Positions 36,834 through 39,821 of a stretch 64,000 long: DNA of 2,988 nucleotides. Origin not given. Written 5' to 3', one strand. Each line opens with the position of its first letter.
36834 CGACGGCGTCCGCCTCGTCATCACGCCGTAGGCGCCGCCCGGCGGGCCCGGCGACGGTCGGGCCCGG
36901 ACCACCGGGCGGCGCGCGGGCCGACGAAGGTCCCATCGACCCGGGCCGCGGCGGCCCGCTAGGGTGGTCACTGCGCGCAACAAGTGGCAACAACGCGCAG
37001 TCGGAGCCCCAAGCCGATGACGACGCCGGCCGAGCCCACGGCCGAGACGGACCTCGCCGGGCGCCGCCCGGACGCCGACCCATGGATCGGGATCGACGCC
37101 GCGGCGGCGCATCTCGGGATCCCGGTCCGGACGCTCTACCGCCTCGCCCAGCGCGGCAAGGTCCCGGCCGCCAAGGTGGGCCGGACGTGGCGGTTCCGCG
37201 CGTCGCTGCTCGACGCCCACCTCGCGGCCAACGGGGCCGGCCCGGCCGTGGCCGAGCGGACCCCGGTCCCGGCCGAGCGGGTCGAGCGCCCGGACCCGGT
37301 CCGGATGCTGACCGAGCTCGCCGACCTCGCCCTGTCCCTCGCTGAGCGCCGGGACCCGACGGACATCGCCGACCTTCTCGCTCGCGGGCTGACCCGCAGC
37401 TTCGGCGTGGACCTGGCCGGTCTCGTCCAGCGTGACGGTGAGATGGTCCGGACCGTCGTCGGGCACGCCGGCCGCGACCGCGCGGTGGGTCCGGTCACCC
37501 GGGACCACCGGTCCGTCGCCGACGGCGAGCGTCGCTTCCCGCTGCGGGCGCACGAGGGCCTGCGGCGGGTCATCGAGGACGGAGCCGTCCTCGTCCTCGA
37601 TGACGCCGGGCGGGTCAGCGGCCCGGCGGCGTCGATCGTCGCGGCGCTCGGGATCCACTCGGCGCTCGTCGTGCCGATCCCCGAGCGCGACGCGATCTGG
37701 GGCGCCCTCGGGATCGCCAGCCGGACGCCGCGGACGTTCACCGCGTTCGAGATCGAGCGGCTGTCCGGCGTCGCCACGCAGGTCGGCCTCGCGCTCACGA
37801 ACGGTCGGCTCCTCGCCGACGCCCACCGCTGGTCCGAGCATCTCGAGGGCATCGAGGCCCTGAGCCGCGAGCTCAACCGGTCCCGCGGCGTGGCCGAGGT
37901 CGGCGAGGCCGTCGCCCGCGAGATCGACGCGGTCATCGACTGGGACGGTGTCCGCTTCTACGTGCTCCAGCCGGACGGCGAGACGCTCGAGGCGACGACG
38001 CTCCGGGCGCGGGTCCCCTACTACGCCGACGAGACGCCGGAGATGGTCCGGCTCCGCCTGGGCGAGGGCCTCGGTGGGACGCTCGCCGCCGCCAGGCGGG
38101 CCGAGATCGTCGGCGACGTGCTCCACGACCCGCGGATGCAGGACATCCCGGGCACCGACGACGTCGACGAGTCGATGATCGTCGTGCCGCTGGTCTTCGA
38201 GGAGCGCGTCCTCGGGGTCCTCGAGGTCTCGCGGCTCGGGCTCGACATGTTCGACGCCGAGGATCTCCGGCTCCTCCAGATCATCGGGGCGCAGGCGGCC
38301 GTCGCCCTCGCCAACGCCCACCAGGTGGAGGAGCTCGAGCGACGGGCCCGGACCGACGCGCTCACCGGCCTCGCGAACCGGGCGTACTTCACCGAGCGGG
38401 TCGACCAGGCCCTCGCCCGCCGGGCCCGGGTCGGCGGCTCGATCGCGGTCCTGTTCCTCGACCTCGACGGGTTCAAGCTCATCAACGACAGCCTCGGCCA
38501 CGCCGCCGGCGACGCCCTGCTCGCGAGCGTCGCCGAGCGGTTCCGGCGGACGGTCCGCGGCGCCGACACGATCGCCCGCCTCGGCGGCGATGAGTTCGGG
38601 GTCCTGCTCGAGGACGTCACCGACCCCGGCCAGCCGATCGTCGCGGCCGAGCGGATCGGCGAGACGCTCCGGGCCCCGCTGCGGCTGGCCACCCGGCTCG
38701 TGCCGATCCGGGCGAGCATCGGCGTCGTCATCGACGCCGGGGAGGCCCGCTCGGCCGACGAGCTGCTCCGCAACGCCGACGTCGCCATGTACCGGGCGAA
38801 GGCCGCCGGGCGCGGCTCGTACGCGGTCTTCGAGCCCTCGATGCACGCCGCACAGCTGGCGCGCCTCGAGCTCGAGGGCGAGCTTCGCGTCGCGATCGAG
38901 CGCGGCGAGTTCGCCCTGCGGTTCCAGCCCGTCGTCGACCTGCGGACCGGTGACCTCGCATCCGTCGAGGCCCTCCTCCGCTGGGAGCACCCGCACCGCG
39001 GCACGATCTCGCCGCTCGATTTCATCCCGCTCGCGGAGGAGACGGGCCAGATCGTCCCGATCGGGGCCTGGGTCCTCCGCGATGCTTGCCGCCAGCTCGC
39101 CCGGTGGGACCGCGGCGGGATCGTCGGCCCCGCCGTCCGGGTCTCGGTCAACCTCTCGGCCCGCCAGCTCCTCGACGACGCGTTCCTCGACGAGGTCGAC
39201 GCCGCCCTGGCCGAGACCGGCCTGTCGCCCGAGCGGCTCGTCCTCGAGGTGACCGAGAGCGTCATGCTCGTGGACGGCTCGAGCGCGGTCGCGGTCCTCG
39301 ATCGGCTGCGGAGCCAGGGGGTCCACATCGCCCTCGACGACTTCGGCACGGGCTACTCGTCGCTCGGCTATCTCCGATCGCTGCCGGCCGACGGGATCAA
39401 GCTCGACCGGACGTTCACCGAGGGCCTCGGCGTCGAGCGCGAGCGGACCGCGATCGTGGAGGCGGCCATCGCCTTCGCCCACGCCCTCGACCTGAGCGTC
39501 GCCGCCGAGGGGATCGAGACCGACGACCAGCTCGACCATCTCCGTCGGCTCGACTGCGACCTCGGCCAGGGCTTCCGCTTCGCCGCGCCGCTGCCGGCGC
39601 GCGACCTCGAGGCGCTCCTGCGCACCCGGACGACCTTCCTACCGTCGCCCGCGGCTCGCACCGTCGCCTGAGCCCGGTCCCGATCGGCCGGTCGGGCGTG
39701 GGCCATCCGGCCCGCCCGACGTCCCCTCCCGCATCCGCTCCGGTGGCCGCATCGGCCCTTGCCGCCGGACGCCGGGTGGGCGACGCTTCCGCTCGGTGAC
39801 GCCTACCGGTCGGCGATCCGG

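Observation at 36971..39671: Excisionase-type HTH fused to GAF-GAF-GGDEF-EAL, preceded by a CAACAA-repeat hairpin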

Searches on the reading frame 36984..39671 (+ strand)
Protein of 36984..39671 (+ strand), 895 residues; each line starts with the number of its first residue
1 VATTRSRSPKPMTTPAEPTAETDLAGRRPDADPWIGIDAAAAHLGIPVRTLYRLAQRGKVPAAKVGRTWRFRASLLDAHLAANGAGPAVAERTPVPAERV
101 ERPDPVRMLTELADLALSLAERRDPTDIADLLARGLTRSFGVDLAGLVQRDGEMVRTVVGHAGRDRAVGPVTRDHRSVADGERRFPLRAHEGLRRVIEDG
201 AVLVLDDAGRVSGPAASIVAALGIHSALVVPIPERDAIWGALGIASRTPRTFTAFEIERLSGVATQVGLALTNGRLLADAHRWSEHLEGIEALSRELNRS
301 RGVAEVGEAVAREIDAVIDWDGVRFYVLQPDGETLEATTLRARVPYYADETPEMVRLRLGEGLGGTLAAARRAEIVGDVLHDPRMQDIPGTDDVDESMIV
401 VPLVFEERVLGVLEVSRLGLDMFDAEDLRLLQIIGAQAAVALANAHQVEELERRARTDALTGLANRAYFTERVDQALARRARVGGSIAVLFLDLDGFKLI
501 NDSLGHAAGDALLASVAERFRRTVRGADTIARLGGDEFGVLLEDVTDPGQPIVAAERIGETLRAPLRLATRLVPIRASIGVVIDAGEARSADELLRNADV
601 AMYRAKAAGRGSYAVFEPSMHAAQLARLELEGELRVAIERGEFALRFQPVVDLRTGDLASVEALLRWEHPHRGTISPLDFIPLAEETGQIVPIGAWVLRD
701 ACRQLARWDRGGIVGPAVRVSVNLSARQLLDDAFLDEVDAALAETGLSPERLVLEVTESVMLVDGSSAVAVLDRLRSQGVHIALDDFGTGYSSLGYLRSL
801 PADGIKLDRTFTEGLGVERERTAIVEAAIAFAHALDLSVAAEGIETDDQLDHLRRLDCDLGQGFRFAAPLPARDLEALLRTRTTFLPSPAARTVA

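Call 3: search_protein_families(library=pfam, proteins=[window:36984-39671:+], max_evalue=0.1)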
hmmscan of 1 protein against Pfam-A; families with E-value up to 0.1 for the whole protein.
window:36984-39671:+ (895 aa): 9 families
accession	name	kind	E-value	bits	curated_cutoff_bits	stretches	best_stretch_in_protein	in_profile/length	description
PF00563.25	EAL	-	2.1e-75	253.6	31.3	1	633-869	3-236/236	EAL domain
PF00990.26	GGDEF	-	9.9e-43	146.1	23.8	1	456-611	2-160/161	Diguanylate cyclase, GGDEF domain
PF13185.12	GAF_2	-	6.9e-25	88.3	28.6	2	302-442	3-135/136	GAF domain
PF01590.32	GAF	-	1.2e-22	81.3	22.4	2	124-271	1-133/133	GAF domain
PF13492.12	GAF_3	-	8.6e-13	49.3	27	1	365-444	52-129/129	GAF domain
PF12728.13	HTH_17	-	4.5e-12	46.5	27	1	34-83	1-50/51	Helix-turn-helix domain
PF00376.29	MerR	-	0.039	14.2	28.2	0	39-63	4-28/38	MerR family regulatory protein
PF13338.12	AbiEi_4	-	0.063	13.8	25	0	40-59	19-37/49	Transcriptional regulator, AbiEi antitoxin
PF13384.12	HTH_23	-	0.094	13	24.6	0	37-57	20-40/50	Homeodomain-like domain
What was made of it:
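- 37083..37232 (+): HTH_17 winged helix (beta-alpha-alpha-beta-beta-alpha). The recognition helix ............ is at 37122-37157 and the wing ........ is at 37173-37196. Pfam 46.5 bits (call 3).
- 37353..38309 (+): Two GAF sensor domains (37353-37796 and 37887-38309). The ligand is unknown. Call 3.
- On HTH_17 / excisionase-BldC type winged helix: 46.5 bits against 27, E 4.5e-12, full-length match 1-50 of 51 (call 3).
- On Classical MerR regulators: Pfam MerR scores 14.2 bits against a cut-off of 28.2 (call 3).
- On GGDEF diguanylate cyclase: Pfam E 1e-42 (call 3).
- On EAL c-di-GMP phosphodiesterase: Pfam E 2e-75 (call 3).
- Checked: Domains (call 3, numbering from the GTG start):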

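Call 4: search_protein_families(library=ncbifam, proteins=[window:36984-39671:+], max_evalue=0.1)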
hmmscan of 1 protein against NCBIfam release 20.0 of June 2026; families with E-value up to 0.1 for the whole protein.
window:36984-39671:+ (895 aa): 36 families (the best 25 are shown)
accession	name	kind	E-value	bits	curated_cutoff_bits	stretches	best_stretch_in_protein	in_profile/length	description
NF045675.1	PhdiestaseDibA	equivalog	5.6e-136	454.4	980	1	447-876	195-622/623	phosphodiesterase DibA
NF053781.1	cdiGMPphdstlr2612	equivalog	5.4e-127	425.2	1600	2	448-880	832-1266/1268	Tlr1612 family c-di-GMP phosphodiesterase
NF007474.0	PRK10060.1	equivalog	4.8e-115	385.2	782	1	449-882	231-657/663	cyclic di-GMP phosphodiesterase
NF008467.0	PRK11359.1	equivalog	7e-103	345.1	857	1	425-881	346-794/800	oxygen-sensing cyclic-di-GMP phosphodiesterase DosP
NF052458.1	PhdiestGepA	equivalog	3.8e-99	333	1200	1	449-874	419-836/840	phosphodiesterase GepA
NF008807.1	PRK11829.1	equivalog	2.7e-83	280.2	733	1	450-878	237-661/670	biofilm formation regulator HmsP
NF007298.0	PRK09776.1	equivalog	7.5e-72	242.6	1135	1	449-871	678-1098/1111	diguanylate cyclase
NF007839.0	PRK10551.1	equivalog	1.7e-50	172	461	1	627-881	261-512/518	cyclic di-GMP phosphodiesterase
NF007423.1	PRK09966.1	equivalog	2.8e-48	164.7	325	1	446-606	230-390/390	diguanylate cyclase DgcN/YfiN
NF052596.1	RR_EAL_PvrR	equivalog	4.3e-45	154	580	1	631-881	144-391/398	response regulator cyclic di-GMP phosphodiesterase PvrR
TIGR00254.1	GGDEF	domain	3.1e-42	144.1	37.4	1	451-615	1-166/168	diguanylate cyclase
NF051473.1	DigCycDgcsShew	equivalog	2.7e-39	135.3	400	1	426-615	106-290/291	diguanylate cyclase DgcS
NF045673.1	c-di-GMPRcptLapD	equivalog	7.6e-37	126.9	1020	1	444-871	225-646/647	cyclic di-GMP receptor LapD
NF038266.1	diguan_SiaD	equivalog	4.4e-36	124.5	290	1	449-611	88-250/252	biofilm regulation diguanylate cyclase SiaD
NF007380.0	PRK09894.1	equivalog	7.2e-34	117.5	256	1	448-616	122-287/296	diguanylate cyclase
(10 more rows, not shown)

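Call 5: find_homologous_proteins(query=window:37017-39671:+, max_evalue=1e-10)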
Query window:37017-39671:+ (884 aa): 1488 proteins with E <= 1e-10 among 8000 candidates; the best 120 are listed.
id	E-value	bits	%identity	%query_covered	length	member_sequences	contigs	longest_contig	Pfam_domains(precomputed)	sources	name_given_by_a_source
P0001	0.0e+0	1836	97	100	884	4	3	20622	PF12728.14,PF13185.13,PF01590.33,PF13492.13,PF00563.26,PF00990.27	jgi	jgi:diguanylate cyclase (GGDEF)-like protein/excisionase family DNA binding protein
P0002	0.0e+0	1203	69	97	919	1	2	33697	PF12728.14,PF13185.13,PF01590.33,PF13492.13,PF00563.26,PF00990.27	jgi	jgi:diguanylate cyclase (GGDEF)-like protein/excisionase family DNA binding protein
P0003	0.0e+0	1126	64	97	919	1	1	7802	PF12728.14,PF13185.13,PF01590.33,PF13492.13,PF00563.26,PF00990.27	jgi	jgi:diguanylate cyclase (GGDEF)-like protein/excisionase family DNA binding protein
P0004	0.0e+0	1085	54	76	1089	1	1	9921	PF12728.14,PF13185.13,PF01590.33,PF13492.13,PF00563.26,PF00990.27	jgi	jgi:diguanylate cyclase (GGDEF)-like protein/excisionase family DNA binding protein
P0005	0.0e+0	1037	58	65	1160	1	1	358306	PF12728.14,PF13185.13,PF01590.33,PF13492.13,PF00563.26,PF00990.27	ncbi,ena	-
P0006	4.2e-292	990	50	75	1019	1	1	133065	PF12728.14,PF13185.13,PF01590.33,PF13492.13,PF00563.26,PF00990.27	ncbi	-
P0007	1.4e-281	955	54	74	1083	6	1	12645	PF12728.14,PF13185.13,PF01590.33,PF13492.13,PF00563.26,PF00990.27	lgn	-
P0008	1.3e-279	948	50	74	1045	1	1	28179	PF12728.14,PF13185.13,PF01590.33,PF13492.13,PF00563.26,PF00990.27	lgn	-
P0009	2.6e-277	941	50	75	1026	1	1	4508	PF12728.14,PF13185.13,PF01590.33,PF13492.13,PF00563.26,PF00990.27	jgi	jgi:diguanylate cyclase (GGDEF)-like protein/excisionase family DNA binding protein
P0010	1.6e-276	938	42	99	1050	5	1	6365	PF12728.14,PF13185.13,PF01590.33,PF13492.13,PF00563.26,PF00990.27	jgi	jgi:diguanylate cyclase (GGDEF)-like protein/excisionase family DNA binding protein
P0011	7.9e-276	936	48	75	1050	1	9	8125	PF12728.14,PF13185.13,PF01590.33,PF13492.13,PF00563.26,PF00990.27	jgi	jgi:diguanylate cyclase (GGDEF)-like protein/excisionase family DNA binding protein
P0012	2.2e-275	934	50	76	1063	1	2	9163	PF12728.14,PF13185.13,PF01590.33,PF13492.13,PF00563.26,PF00990.27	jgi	-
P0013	1.4e-271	922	48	75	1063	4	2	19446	PF12728.14,PF13185.13,PF01590.33,PF13492.13,PF00563.26,PF00990.27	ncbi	ncbi:MAG: EAL domain-containing protein [Candidatus Limnocylindrales bacterium]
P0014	3.5e-271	921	49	75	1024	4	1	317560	PF12728.14,PF13185.13,PF01590.33,PF13492.13,PF00563.26,PF00990.27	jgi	jgi:diguanylate cyclase (GGDEF)-like protein/excisionase family DNA binding protein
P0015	4.5e-269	914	49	75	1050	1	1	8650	PF12728.14,PF13185.13,PF01590.33,PF13492.13,PF00563.26,PF00990.27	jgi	jgi:diguanylate cyclase (GGDEF)-like protein/excisionase family DNA binding protein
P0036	1.5e-252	859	43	86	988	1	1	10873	PF13185.13,PF01590.33,PF13492.13,PF00563.26,PF00990.27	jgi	jgi:diguanylate cyclase (GGDEF)-like protein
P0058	1.6e-235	803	49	76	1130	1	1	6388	PF13185.13,PF01590.33,PF13492.13,PF00563.26,PF00990.27,PF11849.15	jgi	-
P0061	2.6e-232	792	44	77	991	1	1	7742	PF13185.13,PF01590.33,PF13492.13,PF00563.26,PF00990.27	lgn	-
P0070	1.0e-217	744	46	74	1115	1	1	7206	PF13185.13,PF01590.33,PF13492.13,PF00563.26,PF00990.27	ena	-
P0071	2.8e-217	742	46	75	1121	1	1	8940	PF13185.13,PF01590.33,PF13492.13,PF00563.26,PF00990.27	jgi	jgi:diguanylate cyclase (GGDEF)-like protein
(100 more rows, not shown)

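Call 7: find_related_loci(query=window:37017-39671:+, collection=genome_contigs, flank=5000)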
Query window:37017-39671:+ (884 aa) in genome_contigs; peptide patterns used: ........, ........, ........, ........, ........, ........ (x = any residue, [..] = any of these).
600 stretches matched a pattern (row limit reached: there are more); 579 encode a relative of the query (tblastn E <= 1e-3); the best 80 are kept; 80 distinct loci.
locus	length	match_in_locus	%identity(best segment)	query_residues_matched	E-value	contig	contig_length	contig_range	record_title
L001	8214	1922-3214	47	438-868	3e-126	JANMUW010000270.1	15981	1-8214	MAG: Acidobacteriota bacterium isolate SOY_1_B_metabat.193 SOY_1_B_k141_835188, whole genome shotgun sequence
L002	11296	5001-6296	48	439-869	2e-125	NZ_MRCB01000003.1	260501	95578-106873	Hydrococcus rivularis NIES-593 NIES-593_Scaffold_3, whole genome shotgun sequence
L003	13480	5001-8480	44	212-869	4e-123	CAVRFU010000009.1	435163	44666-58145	MAG: uncultured Chloroflexia bacterium isolate MFD00392.bin.2.99 genome assembly, contig: contig_280, whole genome shotg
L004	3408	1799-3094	51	438-861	1e-126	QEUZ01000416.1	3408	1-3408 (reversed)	MAG: Chloroflexi bacterium isolate CFX8 J3_scaffold_17753, whole genome shotgun sequence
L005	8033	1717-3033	47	421-859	2e-120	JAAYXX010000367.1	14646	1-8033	MAG: Chloroflexota bacterium isolate AS06rmzACSIP_190 421291_AS06, whole genome shotgun sequence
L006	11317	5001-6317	43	437-879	1e-117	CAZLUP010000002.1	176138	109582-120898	MAG TPA_asm: uncultured bacterium isolate binchicken_co274_385 genome assembly, contig: NODE_128_length_176138_cov_21.29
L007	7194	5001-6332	45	427-869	5e-117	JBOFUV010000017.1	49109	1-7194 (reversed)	MAG: Microcoleaceae cyanobacterium isolate WFFMC_MAG_595 k139_101422_flag=0_multi=10.5775_len=49109, whole genome shotgu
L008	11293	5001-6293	43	438-870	3e-116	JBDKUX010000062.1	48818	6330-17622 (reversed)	MAG: Smithella sp. isolate 8_bin.29 c_000000501942, whole genome shotgun sequence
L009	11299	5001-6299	45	438-870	6e-116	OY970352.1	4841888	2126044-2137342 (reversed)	MAG: uncultured Acidobacteriota bacterium isolate MFD01916.bin.c.5 genome assembly, chromosome: 1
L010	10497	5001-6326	44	427-868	3e-115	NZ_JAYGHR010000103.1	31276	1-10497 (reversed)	Limnoraphis robusta BA-68 BA1 NODE_133_length_31276_cov_25.123503, whole genome shotgun sequence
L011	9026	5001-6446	44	386-869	6e-115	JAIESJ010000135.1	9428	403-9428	MAG: Burkholderiales bacterium isolate co.spades.METABAT.2.5kb_011 c_000000425238, whole genome shotgun sequence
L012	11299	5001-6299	51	437-870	5e-114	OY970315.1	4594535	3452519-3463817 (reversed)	MAG: uncultured Actinomycetes bacterium isolate MFD02416.bin.c.12 genome assembly, chromosome: 1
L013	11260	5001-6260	48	438-868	9e-113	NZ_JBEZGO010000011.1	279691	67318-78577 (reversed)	Actinoplanes sp. NPDC048796 NPDC048796_81_B11.ctg-0011, whole genome shotgun sequence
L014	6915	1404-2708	48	438-870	4e-113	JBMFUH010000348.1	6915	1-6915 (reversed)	MAG: Isosphaeraceae bacterium isolate KM4347-34 NODE_3204_length_6915_cov_4.136589, whole genome shotgun sequence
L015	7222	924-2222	49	437-868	1e-112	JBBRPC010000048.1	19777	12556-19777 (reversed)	MAG: Acidimicrobiia bacterium isolate La1_metabat2.393 LA1C_B2.393_k141_564169L_19777_cov_11.0000, whole genome shotgun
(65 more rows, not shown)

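Call 8: find_encoding_contigs(protein=P0001, flank=5000, max_places=4)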
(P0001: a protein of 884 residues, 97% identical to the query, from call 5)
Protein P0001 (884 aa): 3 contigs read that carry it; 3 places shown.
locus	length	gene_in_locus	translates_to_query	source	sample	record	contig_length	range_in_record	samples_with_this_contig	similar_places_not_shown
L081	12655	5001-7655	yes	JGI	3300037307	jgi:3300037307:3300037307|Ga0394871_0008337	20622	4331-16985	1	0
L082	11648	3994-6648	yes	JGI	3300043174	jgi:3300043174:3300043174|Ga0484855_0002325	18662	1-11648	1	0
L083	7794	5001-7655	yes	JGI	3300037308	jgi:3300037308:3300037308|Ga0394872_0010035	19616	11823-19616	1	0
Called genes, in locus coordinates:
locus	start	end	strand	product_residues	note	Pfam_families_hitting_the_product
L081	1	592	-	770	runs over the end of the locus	-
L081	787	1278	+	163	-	PF07884:VKOR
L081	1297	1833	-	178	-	PF12724:Flavodoxin_5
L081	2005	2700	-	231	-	PF10502:Peptidase_S26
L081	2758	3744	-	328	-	PF01522:Polysacc_deac_1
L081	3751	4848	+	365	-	PF08240:ADH_N, PF16912:Glu_dehyd_C (faint), PF00107:ADH_zinc_N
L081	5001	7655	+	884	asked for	PF12728:HTH_17, PF13185:GAF_2, PF01590:GAF, PF13185:GAF_2, PF13492:GAF_3, PF00990:GGDEF, PF00563:EAL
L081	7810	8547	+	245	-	PF00571:CBS, PF04972:BON (weak)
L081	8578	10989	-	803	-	PF20437:LonC_helical, PF13654:AAA_32, PF20436:LonB_AAA-LID, PF05362:Lon_C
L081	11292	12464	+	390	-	PF00890:FAD_binding_2 (weak), PF01266:DAO, PF01494:FAD_binding_3 (weak), PF12831:FAD_oxidored, PF13450:NAD_binding_8 (weak)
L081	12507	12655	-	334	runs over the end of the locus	PF08240:ADH_N, PF00107:ADH_zinc_N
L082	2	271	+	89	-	?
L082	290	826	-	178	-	PF12724:Flavodoxin_5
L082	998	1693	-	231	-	PF10502:Peptidase_S26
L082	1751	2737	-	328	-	PF01522:Polysacc_deac_1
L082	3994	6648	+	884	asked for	PF12728:HTH_17, PF13185:GAF_2, PF01590:GAF, PF13185:GAF_2, PF13492:GAF_3, PF00990:GGDEF, PF00563:EAL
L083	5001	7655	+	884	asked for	PF12728:HTH_17, PF13185:GAF_2, PF01590:GAF, PF13185:GAF_2, PF13492:GAF_3, PF00990:GGDEF, PF00563:EAL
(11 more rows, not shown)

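Call 9: find_encoding_contigs(protein=P0002, flank=4000, max_places=3)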
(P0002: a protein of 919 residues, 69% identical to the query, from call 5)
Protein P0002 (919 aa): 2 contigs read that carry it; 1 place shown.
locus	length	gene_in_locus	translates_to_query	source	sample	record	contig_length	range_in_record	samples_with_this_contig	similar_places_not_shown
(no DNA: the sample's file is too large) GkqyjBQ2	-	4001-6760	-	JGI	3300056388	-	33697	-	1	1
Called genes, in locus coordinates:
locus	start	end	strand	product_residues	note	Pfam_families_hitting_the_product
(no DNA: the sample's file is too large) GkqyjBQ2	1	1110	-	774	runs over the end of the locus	-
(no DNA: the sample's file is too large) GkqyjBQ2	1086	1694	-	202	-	PF10502:Peptidase_S26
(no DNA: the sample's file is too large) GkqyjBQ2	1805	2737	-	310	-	PF01522:Polysacc_deac_1, PF10096:DUF2334 (weak)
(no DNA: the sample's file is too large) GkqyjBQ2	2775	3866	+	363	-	PF08240:ADH_N, PF00107:ADH_zinc_N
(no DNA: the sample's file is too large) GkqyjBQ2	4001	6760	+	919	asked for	PF12728:HTH_17, PF01590:GAF, PF13185:GAF_2 (weak), PF01590:GAF, PF13185:GAF_2, PF13492:GAF_3 (weak), PF00990:GGDEF, PF00563:EAL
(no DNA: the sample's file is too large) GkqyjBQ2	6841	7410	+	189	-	PF11290:DUF3090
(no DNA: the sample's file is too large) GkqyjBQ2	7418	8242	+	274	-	-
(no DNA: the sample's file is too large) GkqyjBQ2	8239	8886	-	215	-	PF13847:Methyltransf_31 (faint), PF08241:Methyltransf_11, PF08242:Methyltransf_12 (faint), PF13649:Methyltransf_25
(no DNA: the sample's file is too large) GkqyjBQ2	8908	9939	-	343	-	PF12679:ABC2_membrane_2, PF12730:ABC2_membrane_4 (weak)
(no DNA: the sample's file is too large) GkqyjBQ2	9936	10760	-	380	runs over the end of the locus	PF00005:ABC_tran, PF13304:AAA_21 (weak)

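Call 10: find_encoding_contigs(protein=P0003, flank=4000, max_places=3)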
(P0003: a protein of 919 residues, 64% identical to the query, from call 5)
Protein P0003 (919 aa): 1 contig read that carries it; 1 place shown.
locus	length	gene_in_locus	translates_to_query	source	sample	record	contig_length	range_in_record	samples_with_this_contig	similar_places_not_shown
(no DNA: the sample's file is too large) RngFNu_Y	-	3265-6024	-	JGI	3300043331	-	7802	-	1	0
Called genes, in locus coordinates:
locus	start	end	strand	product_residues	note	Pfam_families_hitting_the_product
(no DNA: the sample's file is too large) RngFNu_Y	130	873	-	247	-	PF10502:Peptidase_S26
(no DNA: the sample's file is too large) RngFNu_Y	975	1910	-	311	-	PF01522:Polysacc_deac_1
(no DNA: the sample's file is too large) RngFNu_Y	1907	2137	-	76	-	-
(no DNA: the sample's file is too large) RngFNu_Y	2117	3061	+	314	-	PF08240:ADH_N, PF00107:ADH_zinc_N, PF13602:ADH_zinc_N_2 (weak)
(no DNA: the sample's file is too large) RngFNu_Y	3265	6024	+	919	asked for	PF12728:HTH_17, PF01590:GAF, PF13185:GAF_2, PF01590:GAF, PF13185:GAF_2, PF13492:GAF_3, PF00990:GGDEF, PF00563:EAL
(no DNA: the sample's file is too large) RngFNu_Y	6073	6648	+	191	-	PF11290:DUF3090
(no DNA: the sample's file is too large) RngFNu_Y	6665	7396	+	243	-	-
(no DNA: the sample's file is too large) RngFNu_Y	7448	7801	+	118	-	?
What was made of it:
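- Tried and rejected: It was unavailable (calls 9, 10).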
